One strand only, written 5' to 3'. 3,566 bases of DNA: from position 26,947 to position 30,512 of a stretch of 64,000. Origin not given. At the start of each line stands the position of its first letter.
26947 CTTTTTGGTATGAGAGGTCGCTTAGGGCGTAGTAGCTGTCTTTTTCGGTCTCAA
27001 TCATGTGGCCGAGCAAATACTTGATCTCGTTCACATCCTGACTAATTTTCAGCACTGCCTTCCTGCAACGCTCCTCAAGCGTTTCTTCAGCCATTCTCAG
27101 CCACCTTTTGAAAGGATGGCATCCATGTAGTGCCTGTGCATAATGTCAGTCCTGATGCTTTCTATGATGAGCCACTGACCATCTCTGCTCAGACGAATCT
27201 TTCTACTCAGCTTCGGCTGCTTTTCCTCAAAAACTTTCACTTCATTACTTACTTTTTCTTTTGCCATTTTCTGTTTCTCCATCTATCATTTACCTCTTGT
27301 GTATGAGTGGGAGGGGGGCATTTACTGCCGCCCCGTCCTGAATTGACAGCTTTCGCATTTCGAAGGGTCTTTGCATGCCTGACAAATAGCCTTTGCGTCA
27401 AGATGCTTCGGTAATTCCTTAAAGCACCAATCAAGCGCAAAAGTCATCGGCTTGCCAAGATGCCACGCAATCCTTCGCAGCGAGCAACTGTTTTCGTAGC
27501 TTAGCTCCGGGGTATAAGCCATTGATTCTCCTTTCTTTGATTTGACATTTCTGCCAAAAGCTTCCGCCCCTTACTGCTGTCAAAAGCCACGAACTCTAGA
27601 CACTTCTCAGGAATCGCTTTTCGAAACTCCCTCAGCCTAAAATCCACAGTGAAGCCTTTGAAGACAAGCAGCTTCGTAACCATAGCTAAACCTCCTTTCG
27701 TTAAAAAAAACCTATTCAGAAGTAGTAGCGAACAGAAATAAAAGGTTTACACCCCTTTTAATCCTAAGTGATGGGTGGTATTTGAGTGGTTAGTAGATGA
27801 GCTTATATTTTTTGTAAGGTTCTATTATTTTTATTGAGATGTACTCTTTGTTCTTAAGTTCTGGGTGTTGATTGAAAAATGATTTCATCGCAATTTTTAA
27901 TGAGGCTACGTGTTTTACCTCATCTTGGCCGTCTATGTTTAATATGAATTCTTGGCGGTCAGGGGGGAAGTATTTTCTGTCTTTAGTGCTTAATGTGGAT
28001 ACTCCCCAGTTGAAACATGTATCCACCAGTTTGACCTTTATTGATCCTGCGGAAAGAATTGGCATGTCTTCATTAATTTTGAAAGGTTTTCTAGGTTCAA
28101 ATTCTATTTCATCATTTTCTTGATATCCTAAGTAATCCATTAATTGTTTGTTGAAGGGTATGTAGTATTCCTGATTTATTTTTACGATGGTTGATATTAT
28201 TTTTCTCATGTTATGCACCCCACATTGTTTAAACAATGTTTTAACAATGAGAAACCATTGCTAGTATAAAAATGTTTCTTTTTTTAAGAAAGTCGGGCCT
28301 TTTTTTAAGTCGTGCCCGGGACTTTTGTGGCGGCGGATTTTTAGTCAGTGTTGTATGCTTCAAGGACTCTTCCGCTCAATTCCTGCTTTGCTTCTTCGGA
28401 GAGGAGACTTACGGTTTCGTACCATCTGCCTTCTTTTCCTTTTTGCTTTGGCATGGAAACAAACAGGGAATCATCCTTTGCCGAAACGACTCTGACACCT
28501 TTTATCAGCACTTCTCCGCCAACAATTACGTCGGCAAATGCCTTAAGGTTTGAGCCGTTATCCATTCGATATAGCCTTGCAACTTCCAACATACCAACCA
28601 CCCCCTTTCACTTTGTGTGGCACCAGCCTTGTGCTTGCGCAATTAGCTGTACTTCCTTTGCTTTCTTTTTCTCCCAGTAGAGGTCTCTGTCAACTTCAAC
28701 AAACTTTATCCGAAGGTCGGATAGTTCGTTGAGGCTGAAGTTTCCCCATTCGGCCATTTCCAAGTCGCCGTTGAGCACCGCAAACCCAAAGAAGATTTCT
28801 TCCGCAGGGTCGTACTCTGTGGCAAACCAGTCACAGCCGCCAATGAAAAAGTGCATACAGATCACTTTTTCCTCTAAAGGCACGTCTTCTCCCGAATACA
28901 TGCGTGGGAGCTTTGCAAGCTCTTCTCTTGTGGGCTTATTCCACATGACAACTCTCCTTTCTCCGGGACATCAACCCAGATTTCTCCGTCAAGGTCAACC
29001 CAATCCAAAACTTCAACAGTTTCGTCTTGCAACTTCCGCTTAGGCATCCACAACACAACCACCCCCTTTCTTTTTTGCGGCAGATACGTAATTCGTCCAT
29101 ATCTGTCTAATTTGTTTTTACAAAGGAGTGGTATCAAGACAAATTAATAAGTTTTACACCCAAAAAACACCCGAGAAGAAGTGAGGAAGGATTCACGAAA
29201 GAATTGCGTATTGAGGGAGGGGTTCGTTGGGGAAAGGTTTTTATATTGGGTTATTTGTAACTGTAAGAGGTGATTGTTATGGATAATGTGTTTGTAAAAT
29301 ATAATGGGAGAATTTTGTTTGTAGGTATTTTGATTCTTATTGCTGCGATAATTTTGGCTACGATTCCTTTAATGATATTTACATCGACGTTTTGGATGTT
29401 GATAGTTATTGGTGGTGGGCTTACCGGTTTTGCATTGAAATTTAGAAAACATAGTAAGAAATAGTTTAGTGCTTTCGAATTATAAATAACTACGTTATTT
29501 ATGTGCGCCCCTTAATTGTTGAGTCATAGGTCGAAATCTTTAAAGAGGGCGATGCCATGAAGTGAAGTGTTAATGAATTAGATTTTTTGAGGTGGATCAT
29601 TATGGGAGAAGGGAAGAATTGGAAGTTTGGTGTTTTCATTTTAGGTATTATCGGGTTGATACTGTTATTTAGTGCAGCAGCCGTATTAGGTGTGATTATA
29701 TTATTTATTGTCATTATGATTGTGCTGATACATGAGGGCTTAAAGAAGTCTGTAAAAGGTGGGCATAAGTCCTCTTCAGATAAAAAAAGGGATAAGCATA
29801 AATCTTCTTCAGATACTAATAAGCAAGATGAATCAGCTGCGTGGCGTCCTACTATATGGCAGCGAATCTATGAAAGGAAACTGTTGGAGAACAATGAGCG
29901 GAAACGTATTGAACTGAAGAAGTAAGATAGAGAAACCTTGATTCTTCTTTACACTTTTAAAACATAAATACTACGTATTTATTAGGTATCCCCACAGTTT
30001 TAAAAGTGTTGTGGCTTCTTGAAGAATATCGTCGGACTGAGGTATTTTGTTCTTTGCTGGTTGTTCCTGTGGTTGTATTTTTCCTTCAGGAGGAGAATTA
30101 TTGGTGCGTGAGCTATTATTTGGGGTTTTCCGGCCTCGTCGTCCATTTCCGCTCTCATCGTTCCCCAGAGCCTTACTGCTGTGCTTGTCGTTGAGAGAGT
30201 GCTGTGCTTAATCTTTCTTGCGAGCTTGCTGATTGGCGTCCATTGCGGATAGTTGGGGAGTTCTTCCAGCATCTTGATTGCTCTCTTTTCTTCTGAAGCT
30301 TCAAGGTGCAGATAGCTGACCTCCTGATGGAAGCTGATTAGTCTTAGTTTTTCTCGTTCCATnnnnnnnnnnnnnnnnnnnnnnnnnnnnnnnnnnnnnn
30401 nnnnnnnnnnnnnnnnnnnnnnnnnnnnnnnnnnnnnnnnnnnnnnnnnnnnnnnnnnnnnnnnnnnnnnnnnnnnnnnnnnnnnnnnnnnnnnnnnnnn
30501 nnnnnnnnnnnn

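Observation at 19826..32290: Recurrent promoter/operator motif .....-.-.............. upstream of divergent small-gene operons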

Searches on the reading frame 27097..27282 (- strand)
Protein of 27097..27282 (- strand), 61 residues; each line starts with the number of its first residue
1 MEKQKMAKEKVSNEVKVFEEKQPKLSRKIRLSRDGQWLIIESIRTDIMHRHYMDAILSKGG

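Call 37: search_protein_families(library=pfam, proteins=[window:27097-27282:-], max_evalue=5)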
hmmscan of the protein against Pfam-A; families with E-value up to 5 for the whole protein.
window:27097-27282:- (61 aa): 1 family
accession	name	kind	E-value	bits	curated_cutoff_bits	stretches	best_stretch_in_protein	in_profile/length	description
PF02897.21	Peptidase_S9_N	-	0.00076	18.8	24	1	10-52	214-258/414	Prolyl oligopeptidase, N-terminal beta-propeller domain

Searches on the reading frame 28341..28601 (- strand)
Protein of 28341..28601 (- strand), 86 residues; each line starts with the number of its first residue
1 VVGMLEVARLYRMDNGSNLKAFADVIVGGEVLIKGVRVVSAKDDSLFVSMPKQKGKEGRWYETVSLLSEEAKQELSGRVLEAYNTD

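Call 13: search_protein_families(library=pfam, proteins=[window:28341-28601:-], max_evalue=0.01)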
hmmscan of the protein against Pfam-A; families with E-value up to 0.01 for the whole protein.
window:28341-28601:- (86 aa): 1 family
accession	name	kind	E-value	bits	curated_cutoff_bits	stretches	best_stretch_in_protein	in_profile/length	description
PF04026.17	SpoVG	-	2.5e-15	56.8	29.6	1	9-84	7-81/82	SpoVG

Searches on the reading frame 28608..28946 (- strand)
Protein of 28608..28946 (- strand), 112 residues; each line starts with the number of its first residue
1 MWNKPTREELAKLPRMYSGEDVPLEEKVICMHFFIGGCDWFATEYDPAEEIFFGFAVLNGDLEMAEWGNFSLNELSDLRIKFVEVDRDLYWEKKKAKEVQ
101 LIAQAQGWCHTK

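Call 13: search_protein_families(library=pfam, proteins=[window:28608-28946:-], max_evalue=0.01)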
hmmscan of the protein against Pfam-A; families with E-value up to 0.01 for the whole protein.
window:28608-28946:- (112 aa): 1 family
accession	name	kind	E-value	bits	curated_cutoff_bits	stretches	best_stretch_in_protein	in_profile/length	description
PF11171.13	DUF2958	-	5.1e-08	33.7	21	1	28-95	28-95/111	Protein of unknown function (DUF2958)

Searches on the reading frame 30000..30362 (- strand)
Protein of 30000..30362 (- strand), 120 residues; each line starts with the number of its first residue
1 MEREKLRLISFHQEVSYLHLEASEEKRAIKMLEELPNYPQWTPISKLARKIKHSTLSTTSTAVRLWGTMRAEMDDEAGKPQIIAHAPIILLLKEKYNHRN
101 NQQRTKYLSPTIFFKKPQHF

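Call 37: search_protein_families(library=pfam, proteins=[window:30000-30362:-], max_evalue=5)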
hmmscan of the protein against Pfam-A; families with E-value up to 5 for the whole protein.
window:30000-30362:- (120 aa): 0 families

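Call 51: search_solved_structures(query=A3, max_evalue=10)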
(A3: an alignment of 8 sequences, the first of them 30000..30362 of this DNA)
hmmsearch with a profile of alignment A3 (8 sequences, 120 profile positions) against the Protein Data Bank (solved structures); distinct sequences matched with E-value up to 10: 1.
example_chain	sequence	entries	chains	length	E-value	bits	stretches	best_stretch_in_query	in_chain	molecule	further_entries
5eri_A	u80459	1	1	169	0.28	14.7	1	46-80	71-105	MarR family transcriptional regulator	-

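Call 72: search_protein_families(library=phrogs, proteins=[window:30000-30362:-], max_evalue=0.01)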
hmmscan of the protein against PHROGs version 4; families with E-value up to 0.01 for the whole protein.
window:30000-30362:- (120 aa): 0 families
